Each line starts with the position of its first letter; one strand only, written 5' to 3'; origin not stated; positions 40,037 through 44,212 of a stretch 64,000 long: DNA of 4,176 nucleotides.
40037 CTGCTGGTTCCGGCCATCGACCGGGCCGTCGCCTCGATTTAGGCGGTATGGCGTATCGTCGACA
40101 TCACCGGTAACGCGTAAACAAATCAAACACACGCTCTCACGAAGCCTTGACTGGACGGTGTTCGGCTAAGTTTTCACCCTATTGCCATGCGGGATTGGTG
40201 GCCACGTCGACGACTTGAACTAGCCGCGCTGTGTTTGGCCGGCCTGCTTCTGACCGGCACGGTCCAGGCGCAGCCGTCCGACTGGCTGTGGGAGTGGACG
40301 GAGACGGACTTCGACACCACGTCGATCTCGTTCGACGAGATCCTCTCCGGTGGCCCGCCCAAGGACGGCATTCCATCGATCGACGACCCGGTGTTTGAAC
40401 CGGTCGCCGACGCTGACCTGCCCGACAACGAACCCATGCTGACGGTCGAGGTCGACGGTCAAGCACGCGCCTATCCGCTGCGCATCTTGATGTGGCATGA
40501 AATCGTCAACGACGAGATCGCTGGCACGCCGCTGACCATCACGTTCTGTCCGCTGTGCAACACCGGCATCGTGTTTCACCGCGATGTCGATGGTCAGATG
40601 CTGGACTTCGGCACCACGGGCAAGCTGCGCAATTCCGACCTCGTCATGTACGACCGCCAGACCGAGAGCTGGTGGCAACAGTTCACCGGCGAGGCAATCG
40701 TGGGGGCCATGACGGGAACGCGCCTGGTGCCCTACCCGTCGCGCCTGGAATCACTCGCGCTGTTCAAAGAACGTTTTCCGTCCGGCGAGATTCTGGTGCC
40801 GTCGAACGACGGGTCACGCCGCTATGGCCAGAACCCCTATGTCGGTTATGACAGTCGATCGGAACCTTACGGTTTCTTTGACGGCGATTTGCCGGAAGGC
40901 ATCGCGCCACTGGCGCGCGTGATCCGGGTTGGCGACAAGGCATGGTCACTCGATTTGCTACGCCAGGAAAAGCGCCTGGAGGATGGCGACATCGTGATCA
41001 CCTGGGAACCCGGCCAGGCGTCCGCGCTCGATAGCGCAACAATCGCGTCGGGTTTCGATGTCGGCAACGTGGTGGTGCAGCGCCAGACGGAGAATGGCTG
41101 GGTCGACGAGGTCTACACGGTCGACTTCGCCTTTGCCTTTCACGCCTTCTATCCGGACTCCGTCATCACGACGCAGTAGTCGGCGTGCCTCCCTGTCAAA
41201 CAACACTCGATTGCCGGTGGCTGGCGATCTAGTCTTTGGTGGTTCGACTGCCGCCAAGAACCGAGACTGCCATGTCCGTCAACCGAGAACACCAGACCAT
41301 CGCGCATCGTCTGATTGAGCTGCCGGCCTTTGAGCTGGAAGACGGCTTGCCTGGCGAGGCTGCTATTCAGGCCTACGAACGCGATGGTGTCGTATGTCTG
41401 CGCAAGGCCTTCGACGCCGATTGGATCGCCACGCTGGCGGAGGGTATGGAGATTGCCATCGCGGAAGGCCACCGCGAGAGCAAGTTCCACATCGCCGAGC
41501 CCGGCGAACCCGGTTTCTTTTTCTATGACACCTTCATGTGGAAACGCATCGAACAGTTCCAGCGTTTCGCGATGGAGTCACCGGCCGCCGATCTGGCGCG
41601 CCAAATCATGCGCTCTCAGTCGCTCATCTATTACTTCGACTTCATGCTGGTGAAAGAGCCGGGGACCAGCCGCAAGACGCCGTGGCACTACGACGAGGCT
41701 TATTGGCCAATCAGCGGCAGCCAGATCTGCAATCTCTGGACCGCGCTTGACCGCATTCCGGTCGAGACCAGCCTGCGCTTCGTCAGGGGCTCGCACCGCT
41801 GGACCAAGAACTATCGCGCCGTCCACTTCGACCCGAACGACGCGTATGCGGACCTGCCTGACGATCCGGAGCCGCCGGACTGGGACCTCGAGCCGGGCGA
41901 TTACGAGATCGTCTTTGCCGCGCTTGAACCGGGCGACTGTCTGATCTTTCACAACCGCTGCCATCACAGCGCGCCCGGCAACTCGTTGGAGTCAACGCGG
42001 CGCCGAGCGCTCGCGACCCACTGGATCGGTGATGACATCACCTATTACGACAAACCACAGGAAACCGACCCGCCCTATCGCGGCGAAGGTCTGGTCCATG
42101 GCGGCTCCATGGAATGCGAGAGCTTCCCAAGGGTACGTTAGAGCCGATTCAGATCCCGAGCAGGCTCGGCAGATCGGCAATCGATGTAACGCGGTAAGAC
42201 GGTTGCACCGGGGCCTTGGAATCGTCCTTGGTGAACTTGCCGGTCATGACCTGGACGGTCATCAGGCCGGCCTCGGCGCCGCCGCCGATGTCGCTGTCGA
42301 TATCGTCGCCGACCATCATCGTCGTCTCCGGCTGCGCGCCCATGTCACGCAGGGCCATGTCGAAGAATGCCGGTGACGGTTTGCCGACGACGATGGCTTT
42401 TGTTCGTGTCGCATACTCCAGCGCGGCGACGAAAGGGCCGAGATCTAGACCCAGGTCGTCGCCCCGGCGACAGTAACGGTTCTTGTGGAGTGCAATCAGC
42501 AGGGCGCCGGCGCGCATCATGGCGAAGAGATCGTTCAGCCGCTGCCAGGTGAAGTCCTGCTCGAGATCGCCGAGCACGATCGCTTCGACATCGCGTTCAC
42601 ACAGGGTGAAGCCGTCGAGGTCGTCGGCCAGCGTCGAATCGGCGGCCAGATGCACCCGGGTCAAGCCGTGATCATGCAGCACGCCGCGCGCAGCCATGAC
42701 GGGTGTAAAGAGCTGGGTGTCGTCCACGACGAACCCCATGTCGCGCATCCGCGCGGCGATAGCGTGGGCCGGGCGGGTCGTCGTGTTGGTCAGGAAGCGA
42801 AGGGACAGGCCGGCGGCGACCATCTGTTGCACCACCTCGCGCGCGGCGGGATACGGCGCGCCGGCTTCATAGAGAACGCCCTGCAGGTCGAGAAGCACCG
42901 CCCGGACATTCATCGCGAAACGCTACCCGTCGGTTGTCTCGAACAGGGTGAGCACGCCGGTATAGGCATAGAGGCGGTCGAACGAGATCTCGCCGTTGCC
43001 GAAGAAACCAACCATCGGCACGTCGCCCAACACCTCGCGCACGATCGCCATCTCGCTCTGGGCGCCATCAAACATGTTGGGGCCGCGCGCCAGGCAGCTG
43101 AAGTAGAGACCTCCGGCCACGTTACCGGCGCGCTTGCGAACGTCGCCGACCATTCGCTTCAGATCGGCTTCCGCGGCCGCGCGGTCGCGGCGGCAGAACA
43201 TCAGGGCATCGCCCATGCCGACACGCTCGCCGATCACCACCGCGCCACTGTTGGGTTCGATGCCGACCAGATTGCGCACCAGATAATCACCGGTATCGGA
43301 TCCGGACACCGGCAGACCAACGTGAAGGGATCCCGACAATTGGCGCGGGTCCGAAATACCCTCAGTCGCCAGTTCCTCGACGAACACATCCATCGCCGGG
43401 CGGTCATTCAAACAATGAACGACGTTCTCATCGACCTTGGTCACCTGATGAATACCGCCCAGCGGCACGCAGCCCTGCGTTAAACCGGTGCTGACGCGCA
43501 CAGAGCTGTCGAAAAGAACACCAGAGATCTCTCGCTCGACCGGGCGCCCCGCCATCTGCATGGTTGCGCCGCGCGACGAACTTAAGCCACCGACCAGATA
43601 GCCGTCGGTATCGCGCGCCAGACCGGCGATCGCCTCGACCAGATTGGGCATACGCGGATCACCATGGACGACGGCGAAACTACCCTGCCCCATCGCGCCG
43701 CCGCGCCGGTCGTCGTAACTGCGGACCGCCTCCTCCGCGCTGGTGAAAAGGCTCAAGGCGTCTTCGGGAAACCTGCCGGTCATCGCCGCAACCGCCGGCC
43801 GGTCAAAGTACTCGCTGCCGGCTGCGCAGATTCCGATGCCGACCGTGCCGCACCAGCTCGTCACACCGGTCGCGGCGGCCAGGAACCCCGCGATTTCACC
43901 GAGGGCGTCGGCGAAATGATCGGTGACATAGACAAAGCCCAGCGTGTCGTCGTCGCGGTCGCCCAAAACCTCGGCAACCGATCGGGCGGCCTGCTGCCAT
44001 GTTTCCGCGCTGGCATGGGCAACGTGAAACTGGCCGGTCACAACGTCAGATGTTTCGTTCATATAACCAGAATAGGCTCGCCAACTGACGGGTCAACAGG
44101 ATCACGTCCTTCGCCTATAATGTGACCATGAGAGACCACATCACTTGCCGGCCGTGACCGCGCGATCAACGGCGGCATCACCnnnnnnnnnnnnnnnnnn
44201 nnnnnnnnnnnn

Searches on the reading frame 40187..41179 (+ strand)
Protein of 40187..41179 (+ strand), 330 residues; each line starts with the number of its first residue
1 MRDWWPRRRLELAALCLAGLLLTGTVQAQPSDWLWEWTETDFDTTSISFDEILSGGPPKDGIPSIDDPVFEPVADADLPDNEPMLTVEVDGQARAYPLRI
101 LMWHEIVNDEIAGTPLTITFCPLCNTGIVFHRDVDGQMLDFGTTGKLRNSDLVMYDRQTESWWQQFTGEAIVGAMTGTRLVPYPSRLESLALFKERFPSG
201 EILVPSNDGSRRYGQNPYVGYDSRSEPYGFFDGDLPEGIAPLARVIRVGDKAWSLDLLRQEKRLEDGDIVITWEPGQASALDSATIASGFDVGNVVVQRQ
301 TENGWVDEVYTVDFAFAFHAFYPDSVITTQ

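Call 3: search_protein_families(library=pfam, proteins=[window:40187-41179:+], max_evalue=0.01)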
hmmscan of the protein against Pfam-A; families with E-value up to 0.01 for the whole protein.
window:40187-41179:+ (330 aa): 1 family
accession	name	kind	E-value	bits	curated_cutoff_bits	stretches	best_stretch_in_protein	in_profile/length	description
PF11376.13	DUF3179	-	2.1e-81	274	27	1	59-325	1-292/292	Protein of unknown function (DUF3179)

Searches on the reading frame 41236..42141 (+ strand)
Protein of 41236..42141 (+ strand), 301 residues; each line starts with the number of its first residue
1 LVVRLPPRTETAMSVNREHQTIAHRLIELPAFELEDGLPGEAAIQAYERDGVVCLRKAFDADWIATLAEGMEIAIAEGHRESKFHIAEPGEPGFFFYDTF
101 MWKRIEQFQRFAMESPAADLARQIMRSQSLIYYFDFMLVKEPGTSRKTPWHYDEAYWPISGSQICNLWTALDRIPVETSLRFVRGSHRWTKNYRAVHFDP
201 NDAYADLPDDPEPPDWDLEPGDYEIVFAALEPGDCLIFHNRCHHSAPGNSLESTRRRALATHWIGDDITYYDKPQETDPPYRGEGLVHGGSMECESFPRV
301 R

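Call 3: search_protein_families(library=pfam, proteins=[window:41236-42141:+], max_evalue=0.01)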
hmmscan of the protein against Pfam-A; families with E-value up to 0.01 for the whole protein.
window:41236-42141:+ (301 aa): 1 family
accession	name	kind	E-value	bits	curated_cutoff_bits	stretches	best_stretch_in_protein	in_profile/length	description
PF05721.19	PhyH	-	6.9e-27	95.6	22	1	47-256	1-212/213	Phytanoyl-CoA dioxygenase (PhyH)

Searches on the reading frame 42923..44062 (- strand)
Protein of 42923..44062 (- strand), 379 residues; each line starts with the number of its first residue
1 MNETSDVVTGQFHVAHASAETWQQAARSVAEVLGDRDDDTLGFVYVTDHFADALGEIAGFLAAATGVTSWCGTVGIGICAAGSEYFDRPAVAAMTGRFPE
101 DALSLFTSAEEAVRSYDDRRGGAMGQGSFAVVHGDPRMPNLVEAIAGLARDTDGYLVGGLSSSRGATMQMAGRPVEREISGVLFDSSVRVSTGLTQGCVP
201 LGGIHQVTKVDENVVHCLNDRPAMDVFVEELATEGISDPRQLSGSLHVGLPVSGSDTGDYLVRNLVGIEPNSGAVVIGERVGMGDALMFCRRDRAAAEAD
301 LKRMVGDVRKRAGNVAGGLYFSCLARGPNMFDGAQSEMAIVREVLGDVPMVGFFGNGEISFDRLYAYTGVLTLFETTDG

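Call 3: search_protein_families(library=pfam, proteins=[window:42923-44062:-], max_evalue=0.01)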
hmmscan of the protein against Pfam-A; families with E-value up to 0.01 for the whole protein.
window:42923-44062:- (379 aa): 2 families
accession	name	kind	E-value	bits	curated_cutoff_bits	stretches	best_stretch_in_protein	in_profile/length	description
PF08495.15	FIST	-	1.8e-24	87.1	23.2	1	40-221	1-189/189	FIST N domain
PF10442.14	FIST_C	-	1.9e-24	86.7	28.5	1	223-359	1-129/131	FIST C domain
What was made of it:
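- Checked: A FIST protein is at 42923-44062 (call 3).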
